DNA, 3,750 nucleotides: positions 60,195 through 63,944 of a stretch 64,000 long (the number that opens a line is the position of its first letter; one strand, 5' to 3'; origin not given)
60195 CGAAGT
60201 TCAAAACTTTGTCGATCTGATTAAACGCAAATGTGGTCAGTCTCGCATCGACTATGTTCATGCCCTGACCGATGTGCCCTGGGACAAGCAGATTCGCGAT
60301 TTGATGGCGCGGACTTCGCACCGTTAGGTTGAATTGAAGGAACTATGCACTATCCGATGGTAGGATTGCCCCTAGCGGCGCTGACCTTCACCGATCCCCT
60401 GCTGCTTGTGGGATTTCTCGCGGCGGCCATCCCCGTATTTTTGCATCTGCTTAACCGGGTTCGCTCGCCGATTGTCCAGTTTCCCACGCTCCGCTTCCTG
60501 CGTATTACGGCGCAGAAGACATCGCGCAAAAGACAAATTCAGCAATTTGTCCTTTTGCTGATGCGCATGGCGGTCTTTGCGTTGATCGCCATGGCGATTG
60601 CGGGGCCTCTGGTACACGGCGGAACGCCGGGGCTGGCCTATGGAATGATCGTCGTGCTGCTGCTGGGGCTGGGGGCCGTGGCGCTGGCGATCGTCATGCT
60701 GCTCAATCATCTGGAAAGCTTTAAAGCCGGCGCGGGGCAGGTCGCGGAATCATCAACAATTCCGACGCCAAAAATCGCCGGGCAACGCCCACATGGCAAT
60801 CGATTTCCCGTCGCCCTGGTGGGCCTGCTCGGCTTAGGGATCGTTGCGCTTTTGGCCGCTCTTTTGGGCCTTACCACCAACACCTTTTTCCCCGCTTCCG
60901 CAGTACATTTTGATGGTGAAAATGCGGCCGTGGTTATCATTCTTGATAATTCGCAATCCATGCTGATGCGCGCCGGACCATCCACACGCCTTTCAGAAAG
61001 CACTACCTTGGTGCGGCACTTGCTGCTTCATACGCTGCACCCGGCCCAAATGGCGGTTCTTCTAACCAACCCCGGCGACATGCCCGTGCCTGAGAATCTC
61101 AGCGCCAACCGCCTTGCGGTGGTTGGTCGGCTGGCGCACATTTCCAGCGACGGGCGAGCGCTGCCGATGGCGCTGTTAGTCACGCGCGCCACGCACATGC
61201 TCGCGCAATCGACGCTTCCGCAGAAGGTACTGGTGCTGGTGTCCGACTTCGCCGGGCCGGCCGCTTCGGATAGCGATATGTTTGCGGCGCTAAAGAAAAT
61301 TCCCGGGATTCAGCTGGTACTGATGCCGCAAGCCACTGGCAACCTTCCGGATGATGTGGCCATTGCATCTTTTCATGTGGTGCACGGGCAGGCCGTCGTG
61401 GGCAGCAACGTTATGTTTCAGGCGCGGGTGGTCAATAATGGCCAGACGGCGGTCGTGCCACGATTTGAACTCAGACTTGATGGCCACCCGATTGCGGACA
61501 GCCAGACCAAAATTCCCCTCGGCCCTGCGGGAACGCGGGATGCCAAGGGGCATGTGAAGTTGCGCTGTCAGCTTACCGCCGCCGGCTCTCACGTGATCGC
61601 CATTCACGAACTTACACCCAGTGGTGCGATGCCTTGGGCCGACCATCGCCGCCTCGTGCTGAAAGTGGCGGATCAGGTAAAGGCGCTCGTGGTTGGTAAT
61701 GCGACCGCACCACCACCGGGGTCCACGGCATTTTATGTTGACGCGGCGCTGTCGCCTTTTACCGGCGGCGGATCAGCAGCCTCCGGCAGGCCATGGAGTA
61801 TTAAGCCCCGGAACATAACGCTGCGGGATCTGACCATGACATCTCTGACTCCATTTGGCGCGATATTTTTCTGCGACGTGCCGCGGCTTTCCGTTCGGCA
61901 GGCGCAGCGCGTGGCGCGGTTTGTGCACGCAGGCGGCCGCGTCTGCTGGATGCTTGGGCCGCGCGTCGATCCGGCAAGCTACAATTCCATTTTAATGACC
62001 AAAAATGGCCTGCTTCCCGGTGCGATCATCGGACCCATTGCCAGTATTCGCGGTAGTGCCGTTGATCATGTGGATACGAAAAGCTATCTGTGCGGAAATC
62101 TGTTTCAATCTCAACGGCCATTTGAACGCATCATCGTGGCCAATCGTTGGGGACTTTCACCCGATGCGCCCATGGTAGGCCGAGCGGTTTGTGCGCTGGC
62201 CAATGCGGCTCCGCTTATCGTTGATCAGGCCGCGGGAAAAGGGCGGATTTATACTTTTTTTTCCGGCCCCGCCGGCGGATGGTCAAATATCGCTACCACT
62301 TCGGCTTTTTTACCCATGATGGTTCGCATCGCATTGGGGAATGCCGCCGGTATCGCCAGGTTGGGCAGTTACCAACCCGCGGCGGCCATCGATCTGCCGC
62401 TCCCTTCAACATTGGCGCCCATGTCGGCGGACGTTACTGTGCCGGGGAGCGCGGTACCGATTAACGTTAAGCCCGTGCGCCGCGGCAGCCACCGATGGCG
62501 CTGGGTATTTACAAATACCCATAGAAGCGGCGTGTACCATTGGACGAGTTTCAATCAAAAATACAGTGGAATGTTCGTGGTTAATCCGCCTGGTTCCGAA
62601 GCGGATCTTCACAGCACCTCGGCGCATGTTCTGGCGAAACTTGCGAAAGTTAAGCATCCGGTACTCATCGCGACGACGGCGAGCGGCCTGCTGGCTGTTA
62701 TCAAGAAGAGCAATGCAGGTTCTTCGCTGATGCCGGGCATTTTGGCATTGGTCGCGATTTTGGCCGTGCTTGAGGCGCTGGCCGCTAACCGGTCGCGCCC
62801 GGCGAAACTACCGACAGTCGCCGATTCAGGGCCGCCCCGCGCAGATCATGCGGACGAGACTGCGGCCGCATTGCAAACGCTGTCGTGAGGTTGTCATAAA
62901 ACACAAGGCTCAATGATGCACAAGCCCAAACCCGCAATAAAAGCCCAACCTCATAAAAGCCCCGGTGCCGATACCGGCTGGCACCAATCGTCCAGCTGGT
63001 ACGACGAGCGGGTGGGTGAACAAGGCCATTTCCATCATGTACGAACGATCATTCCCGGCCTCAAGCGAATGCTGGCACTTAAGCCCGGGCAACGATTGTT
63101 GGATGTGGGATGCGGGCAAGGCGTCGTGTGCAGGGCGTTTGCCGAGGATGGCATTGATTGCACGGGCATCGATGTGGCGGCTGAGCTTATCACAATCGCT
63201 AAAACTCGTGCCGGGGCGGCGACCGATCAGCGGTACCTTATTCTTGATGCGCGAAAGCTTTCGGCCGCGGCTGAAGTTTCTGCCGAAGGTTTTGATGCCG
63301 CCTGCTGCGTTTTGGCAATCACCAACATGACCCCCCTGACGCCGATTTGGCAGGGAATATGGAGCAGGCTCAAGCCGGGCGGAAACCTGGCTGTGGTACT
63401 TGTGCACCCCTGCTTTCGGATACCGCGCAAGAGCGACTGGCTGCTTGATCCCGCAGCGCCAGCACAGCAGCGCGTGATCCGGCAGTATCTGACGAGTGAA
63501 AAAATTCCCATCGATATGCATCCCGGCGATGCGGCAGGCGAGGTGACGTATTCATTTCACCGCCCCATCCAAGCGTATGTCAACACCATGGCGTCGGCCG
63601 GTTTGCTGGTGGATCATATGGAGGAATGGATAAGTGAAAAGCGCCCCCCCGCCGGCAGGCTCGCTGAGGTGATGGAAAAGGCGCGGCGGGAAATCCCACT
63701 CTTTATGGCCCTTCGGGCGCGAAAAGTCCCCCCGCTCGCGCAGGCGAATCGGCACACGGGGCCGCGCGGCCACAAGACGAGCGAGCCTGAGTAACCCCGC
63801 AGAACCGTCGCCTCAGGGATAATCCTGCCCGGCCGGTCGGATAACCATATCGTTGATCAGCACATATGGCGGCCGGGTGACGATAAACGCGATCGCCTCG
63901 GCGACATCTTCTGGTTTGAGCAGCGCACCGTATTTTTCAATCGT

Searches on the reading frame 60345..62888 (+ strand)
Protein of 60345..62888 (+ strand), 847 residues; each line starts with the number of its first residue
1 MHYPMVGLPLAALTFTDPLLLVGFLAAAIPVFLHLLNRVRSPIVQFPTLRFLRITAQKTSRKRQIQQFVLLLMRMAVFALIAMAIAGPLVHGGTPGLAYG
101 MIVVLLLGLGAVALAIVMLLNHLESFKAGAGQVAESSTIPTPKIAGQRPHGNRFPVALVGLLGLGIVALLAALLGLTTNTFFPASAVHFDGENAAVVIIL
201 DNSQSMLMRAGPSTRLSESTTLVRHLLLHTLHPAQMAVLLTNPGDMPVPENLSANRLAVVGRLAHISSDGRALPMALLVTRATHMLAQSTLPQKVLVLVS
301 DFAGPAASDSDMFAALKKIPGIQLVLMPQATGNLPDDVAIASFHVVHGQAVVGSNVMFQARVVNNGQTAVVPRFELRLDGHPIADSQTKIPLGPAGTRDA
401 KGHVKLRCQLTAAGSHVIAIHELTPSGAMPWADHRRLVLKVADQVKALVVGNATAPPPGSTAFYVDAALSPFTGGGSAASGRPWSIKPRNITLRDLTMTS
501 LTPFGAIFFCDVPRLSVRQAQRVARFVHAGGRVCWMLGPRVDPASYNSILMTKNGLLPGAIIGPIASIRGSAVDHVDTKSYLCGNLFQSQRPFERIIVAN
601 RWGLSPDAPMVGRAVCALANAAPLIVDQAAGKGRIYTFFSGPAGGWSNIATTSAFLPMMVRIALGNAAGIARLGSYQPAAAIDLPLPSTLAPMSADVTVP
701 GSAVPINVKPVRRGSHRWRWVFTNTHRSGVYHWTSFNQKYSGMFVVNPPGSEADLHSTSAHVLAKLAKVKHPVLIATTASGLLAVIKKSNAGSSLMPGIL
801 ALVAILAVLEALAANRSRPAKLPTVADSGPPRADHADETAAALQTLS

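Call 31: search_protein_families(library=pfam, proteins=[window:60345-62888:+], max_evalue=0.001)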
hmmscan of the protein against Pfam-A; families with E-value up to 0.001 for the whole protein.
window:60345-62888:+ (847 aa): 1 family
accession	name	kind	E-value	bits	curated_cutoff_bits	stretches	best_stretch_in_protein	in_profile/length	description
PF07584.16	BatA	-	3.3e-13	50.3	25.9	1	14-88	3-77/77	Aerotolerance regulator N-terminal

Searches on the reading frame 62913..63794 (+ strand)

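Call 31: search_protein_families(library=pfam, proteins=[window:62913-63794:+], max_evalue=0.001)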
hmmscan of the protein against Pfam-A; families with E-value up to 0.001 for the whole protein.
window:62913-63794:+ (293 aa): 8 families
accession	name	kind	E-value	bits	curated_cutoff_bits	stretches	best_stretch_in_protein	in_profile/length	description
PF13649.12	Methyltransf_25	-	2.7e-12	47.7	27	1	63-157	2-97/97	Methyltransferase domain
PF08242.18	Methyltransf_12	-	2.9e-12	47.6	30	1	63-159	1-98/98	Methyltransferase domain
PF08241.18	Methyltransf_11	-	2.9e-12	47.5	21.2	1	63-160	1-94/95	Methyltransferase domain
PF13489.12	Methyltransf_23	-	1e-11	45.3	27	1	44-165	7-120/164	Methyltransferase domain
PF13847.12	Methyltransf_31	-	4.5e-08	33.3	27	1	57-162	2-110/145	Methyltransferase domain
PF02353.26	CMAS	-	3.7e-06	26.9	27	1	53-103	57-108/273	Mycolic acid cyclopropane synthetase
PF01209.24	Ubie_methyltran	-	8.4e-05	22.5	20.1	1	52-162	41-152/233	ubiE/COQ5 methyltransferase family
PF07021.18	MetW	-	0.0003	20.9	21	1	56-94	11-50/193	Methionine biosynthesis protein MetW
